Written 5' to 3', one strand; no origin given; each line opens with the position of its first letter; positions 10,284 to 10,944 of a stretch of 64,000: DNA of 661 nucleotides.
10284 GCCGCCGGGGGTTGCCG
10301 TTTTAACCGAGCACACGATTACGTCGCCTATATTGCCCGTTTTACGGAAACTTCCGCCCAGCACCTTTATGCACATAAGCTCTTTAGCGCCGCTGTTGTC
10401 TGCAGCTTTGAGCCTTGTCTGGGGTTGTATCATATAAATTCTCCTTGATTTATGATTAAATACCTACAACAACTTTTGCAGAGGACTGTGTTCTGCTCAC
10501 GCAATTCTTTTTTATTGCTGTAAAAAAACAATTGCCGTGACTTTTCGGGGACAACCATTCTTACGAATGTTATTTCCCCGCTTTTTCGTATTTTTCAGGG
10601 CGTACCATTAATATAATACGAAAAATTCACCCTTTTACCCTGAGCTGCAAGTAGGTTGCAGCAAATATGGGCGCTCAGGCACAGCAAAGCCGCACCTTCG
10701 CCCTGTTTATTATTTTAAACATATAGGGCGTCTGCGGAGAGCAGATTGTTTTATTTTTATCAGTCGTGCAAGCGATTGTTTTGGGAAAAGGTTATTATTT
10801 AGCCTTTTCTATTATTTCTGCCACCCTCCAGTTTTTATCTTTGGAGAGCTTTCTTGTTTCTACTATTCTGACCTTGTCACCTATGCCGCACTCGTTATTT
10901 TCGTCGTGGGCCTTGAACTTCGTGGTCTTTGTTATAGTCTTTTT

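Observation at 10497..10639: Element X: ~150-nt triple hairpin with compensatory changes, always in the same orientation just upstream of a start codon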

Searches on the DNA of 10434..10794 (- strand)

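Call 34: search_rna_families(source=window, start=10434, end=10794, threshold=evalue, max_evalue=10)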
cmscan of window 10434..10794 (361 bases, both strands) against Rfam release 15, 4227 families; matches with E-value up to 10: 5.
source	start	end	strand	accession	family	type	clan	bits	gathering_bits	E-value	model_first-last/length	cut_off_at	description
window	10496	10539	-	RF01913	mir-2778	Gene; miRNA;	-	20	86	0.22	1-77/77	no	mir-2778 microRNA precursor family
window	10502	10529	-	RF01414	Dicty_Class_I_RNA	Gene;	-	18.4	41.5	0.7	1-56/56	no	Class I RNA from Dictyostelium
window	10549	10603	-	RF02063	STnc350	Gene; sRNA;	-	15.4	60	2.9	1-68/68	no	Salmonella enterica sRNA STnc350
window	10450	10546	+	RF01761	wcaG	Cis-reg;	-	14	42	3.7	1-98/98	no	wcaG RNA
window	10434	10497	+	RF00035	OxyS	Gene; sRNA;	-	12.3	75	4.1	47-110/110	5'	OxyS RNA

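Call 37: build_rna_model(alignment_id=A3)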
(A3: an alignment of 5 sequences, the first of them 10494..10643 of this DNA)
Model R1 built from alignment A3 (5 sequences, 166 columns); structure: RNAalifold consensus.
model positions 160; base pairs 43; branch points 2; effective number of sequences 1.15; information 0.589 bits per position. Calibrated on 0.2 Mb of random sequence (short: E-values are rough).
structure used (alignment columns):
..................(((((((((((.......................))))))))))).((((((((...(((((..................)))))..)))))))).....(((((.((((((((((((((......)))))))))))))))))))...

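Call 38: search_with_rna_model(model_id=R1, sources=[window, L001, L003, L004], filters=off, max_evalue=10)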
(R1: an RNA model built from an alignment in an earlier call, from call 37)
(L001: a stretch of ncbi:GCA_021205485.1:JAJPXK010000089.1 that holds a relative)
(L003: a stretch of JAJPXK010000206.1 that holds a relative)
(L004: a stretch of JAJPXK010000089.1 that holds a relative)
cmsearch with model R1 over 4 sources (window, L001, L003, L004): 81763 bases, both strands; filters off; matches with E-value up to 10: 49.
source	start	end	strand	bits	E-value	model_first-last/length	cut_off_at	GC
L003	2643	2802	-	175.3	1.5e-37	1-160/160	no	0.33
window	20502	20662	-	173.6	3.6e-37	1-160/160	no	0.34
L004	6124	6286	-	171.6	9.7e-37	1-160/160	no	0.39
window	10494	10643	-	163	8.6e-35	1-160/160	no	0.37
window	31075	31238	+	154.7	6.2e-33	1-160/160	no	0.34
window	2335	2445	-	35.4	3.5e-06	1-160/160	no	0.36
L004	6127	6171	+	23.8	0.0014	113-157/160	no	0.4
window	31192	31235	-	23.4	0.0018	113-157/160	no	0.32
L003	2741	2784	+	22.2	0.0032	19-62/160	no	0.25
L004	6225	6268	+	22.2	0.0032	19-62/160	no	0.25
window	20600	20644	+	18.9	0.018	19-62/160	no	0.2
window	10582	10625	+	18.8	0.019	19-62/160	no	0.27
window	31093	31137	-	16.9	0.052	19-62/160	no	0.36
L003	1158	1261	+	16.4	0.066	1-160/160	no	0.38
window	58516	58552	-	16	0.08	117-153/160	no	0.7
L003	2646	2690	+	12.8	0.42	113-157/160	no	0.33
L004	6175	6223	+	11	1.1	63-107/160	no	0.49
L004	2629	2731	+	10.5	1.4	1-160/160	no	0.3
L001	725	885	+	9.5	2.3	1-160/160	no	0.4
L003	10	167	+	8.7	3.5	1-160/160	no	0.29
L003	1218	1305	-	8.4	4.1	1-160/160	no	0.35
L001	5132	5245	+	7.3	7.2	1-160/160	no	0.49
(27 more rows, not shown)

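Call 42: search_with_rna_model(model_id=R1, sources=[L005], filters=off, max_evalue=1, show_alignments=1)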
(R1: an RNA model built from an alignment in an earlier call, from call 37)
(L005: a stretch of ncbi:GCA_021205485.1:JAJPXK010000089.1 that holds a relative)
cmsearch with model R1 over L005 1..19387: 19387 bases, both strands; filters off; matches with E-value up to 1: 8.
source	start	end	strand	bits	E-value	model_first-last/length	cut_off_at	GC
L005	17054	17214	+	167.8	1.7e-36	1-160/160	no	0.34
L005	17006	17134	-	22.6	0.00062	1-160/160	no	0.32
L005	17167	17215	-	16.9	0.012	109-157/160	no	0.37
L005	2940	3101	+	11.6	0.18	1-160/160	no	0.3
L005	703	808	-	10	0.42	1-160/160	no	0.35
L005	6743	6903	+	9.5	0.55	1-160/160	no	0.4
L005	2859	2969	-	8.8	0.79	1-160/160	no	0.33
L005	2147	2261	-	8.7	0.84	1-160/160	no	0.37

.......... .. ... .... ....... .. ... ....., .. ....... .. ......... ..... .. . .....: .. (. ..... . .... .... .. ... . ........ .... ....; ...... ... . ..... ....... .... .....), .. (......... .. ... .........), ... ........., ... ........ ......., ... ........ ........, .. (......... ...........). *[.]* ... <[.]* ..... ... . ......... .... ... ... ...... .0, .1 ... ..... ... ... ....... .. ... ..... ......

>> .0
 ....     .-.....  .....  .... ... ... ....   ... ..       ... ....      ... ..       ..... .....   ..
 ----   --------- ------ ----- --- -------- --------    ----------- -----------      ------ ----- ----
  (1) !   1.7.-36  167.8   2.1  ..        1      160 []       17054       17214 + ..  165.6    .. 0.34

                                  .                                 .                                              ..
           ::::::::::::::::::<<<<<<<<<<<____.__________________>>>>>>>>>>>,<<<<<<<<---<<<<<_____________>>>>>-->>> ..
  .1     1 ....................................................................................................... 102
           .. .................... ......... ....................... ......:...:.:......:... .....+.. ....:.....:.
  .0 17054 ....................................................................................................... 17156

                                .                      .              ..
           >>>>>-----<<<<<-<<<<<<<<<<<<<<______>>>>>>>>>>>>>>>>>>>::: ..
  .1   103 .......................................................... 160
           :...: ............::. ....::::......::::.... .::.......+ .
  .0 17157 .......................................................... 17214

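Call 44: search_with_rna_model(model_id=R1, sources=[L006, L007, L008, L009, L010, L011, L012, L013, L014, L015], filters=off, max_evalue=0.1)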
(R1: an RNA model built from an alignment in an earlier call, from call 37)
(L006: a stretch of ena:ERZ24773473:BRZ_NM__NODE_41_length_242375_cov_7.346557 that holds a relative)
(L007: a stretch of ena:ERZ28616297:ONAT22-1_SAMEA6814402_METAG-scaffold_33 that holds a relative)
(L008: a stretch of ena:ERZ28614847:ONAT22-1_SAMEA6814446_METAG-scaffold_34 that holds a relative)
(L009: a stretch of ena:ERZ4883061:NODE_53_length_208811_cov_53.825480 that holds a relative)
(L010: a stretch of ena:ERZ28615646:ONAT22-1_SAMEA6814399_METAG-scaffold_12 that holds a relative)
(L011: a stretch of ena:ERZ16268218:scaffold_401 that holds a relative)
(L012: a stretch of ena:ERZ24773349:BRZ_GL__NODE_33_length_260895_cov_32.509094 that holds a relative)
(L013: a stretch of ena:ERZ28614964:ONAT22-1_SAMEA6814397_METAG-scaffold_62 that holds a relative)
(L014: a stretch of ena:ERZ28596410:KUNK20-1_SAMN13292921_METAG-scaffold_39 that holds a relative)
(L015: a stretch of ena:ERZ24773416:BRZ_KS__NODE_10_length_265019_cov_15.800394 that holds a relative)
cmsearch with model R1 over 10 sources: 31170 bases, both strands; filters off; matches with E-value up to 0.1: 9.
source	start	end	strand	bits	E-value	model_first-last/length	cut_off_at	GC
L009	565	688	-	58.8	7.9e-12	1-160/160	no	0.46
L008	1361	1481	+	37.2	5.6e-07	1-160/160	no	0.48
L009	1169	1288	+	32.4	6.7e-06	1-160/160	no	0.5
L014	938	1076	+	28.4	5.2e-05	1-160/160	no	0.51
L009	1392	1487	+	18.1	0.01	1-160/160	no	0.38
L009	910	1056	+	17.6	0.014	1-160/160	no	0.34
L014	1388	1487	+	17.5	0.014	1-160/160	no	0.38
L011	1386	1487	+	16.1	0.03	1-160/160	no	0.37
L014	1082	1200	+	15.8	0.034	1-160/160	no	0.39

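Call 50: search_with_rna_model(model_id=R1, sources=[L016, L017, L018, L019, L020, L021, L022, L023, L024, L025], filters=off, max_evalue=0.05)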
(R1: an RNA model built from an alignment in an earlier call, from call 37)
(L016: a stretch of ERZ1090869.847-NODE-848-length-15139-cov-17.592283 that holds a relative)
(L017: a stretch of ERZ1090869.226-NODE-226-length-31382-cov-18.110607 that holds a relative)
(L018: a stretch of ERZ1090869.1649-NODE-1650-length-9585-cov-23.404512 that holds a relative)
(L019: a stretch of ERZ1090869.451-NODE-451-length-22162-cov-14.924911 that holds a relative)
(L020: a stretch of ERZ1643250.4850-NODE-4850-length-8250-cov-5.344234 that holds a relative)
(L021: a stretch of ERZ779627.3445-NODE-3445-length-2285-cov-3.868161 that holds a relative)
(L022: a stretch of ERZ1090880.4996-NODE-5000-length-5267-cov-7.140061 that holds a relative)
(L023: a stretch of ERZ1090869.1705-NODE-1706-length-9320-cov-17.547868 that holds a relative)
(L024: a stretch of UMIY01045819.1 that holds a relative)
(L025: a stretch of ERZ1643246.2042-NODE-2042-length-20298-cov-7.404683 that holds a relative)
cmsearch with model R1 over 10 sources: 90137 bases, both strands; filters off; matches with E-value up to 0.05: 16.
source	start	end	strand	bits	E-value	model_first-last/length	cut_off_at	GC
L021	628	748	-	58.1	3.2e-11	1-160/160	no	0.55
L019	942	1063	+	55.1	1.5e-10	1-160/160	no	0.4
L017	4823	4944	-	51.8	8.3e-10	1-160/160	no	0.46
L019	1132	1253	+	51.5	9.7e-10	1-160/160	no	0.49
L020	2460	2581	+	48.6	4.3e-09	1-160/160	no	0.48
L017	8617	8739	+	45.8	1.8e-08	1-160/160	no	0.47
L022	5083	5204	+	45.6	2.1e-08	1-160/160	no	0.46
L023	3244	3365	-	44.8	3e-08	1-160/160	no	0.52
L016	11168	11289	-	43.7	5.6e-08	1-160/160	no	0.51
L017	9971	10093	+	43.6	5.7e-08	1-160/160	no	0.46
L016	7837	7958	-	42.2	1.2e-07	1-160/160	no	0.49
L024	31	152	+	39.8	4.2e-07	1-160/160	no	0.47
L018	2026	2146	-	37.2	1.6e-06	1-160/160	no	0.48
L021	1724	1843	-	23.8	0.0016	1-160/160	no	0.31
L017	8310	8372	+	20.4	0.0091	1-160/160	no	0.3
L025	14637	14682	-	17.8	0.035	109-157/160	no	0.48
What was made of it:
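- On Classical MITE: Multiple copies in calls 38, 42 and 50.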

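Call 71: search_with_rna_model(model_id=R1, sources=[L026, L027], filters=off, max_evalue=0.05)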
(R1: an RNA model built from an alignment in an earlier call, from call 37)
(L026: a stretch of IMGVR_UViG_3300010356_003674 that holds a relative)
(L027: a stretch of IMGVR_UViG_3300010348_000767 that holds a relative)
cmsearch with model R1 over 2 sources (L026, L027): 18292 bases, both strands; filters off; matches with E-value up to 0.05: 0.
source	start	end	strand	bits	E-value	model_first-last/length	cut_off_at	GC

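Call 72: search_with_rna_model(model_id=R1, sources=[window, L003, L004, L005, L008, L009, L014, L016, L017, L019, L020, L021, L022, L023], filters=default, max_evalue=0.00001, make_alignment=true)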
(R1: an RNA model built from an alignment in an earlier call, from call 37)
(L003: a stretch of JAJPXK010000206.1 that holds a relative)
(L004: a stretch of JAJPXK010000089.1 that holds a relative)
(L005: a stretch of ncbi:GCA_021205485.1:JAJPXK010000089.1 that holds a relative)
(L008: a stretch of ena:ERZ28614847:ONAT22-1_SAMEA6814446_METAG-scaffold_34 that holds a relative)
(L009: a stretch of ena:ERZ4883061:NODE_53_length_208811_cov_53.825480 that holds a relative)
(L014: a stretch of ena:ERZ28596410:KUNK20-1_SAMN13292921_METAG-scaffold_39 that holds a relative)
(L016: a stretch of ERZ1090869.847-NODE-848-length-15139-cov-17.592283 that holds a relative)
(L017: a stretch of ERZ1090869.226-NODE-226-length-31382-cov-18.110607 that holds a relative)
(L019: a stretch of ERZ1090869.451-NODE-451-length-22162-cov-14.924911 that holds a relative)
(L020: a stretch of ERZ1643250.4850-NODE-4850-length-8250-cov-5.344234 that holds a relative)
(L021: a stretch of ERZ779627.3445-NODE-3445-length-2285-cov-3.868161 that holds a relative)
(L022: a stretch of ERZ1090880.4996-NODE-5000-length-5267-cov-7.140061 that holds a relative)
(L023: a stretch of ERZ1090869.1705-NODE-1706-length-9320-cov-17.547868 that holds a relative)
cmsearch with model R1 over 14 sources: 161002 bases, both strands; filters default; matches with E-value up to 0.00001: 19.
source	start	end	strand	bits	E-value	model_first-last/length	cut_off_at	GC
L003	2643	2802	-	175.4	2.8e-37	1-160/160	no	0.33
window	20502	20662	-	173.6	6.9e-37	1-160/160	no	0.34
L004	6124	6286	-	171.7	1.9e-36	1-160/160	no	0.39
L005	17054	17214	+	167.8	1.4e-35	1-160/160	no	0.34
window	10494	10643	-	163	1.7e-34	1-160/160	no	0.37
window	31075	31238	+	154.8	1.2e-32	1-160/160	no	0.34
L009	565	688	-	58.8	4e-11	1-160/160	no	0.46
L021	628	748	-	58.1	5.6e-11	1-160/160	no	0.55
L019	942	1063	+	55.1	2.6e-10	1-160/160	no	0.4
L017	4823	4944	-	51.9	1.4e-09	1-160/160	no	0.46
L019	1132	1253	+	51.5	1.7e-09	1-160/160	no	0.49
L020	2460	2581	+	48.6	7.6e-09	1-160/160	no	0.48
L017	8617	8739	+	45.9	3.2e-08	1-160/160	no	0.47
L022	5083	5204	+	45.6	3.7e-08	1-160/160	no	0.46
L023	3244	3365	-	44.9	5.3e-08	1-160/160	no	0.52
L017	9971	10093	+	43.7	9.9e-08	1-160/160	no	0.46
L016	7837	7958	-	42.3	2e-07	1-160/160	no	0.49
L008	1361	1481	+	37.2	2.8e-06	1-160/160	no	0.48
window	2335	2445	-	35.5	6.9e-06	1-160/160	no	0.36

Alignment A8: 19 matches aligned to the model, 214 columns, each read 5' to 3' on its own strand. Consensus structure (alignment columns), stored with it:
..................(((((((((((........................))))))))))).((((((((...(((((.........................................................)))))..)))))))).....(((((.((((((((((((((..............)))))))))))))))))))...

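Call 79: search_with_rna_model(model_id=R1, sources=[L028, L029, L030, L031, L032], filters=off, max_evalue=0.1)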
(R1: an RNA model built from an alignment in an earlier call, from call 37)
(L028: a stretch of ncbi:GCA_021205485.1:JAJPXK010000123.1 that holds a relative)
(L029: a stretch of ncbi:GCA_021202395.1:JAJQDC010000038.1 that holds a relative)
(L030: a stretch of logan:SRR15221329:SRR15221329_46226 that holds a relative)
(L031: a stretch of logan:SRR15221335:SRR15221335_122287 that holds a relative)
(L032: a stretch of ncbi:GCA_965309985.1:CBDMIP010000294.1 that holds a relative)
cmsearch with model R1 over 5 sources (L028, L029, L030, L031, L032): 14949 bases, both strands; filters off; matches with E-value up to 0.1: 0.
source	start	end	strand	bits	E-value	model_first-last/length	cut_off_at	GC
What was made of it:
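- The yitT leaders of three related assemblies have no X (call 79).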
